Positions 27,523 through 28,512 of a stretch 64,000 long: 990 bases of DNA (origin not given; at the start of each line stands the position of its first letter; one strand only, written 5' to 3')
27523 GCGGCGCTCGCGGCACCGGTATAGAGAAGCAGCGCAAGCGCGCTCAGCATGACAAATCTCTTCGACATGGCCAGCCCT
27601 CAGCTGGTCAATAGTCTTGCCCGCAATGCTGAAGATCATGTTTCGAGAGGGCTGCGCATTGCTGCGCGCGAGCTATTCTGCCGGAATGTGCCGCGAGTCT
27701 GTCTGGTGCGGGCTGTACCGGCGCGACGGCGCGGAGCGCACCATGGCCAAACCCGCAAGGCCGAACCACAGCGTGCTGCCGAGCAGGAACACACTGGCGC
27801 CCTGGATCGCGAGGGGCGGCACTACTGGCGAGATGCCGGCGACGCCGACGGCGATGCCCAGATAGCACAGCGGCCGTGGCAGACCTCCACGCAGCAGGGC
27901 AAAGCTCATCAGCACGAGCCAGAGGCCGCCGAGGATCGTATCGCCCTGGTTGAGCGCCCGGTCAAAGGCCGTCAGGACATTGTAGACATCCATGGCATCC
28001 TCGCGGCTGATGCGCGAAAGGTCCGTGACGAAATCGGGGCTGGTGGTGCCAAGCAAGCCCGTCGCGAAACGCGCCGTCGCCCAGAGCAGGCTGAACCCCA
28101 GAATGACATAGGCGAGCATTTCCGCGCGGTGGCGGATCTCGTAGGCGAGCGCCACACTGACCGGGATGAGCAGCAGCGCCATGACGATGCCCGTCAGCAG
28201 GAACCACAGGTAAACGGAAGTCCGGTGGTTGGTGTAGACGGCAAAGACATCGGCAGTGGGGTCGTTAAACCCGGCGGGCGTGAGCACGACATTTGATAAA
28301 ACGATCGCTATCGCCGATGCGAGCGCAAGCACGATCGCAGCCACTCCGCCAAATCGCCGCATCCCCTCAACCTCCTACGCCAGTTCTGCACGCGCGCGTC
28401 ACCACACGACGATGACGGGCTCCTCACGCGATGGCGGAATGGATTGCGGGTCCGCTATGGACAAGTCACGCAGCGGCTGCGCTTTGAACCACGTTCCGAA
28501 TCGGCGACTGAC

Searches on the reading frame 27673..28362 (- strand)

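Call 61: search_protein_families(library=pfam, proteins=[window:27673-28362:-], max_evalue=0.01)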
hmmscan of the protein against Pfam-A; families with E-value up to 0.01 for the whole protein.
window:27673-28362:- (229 aa): 1 family
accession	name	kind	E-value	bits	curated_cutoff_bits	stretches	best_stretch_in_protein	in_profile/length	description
PF14329.11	DUF4386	-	1.2e-07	32.3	27.6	1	12-192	5-187/210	Domain of unknown function (DUF4386)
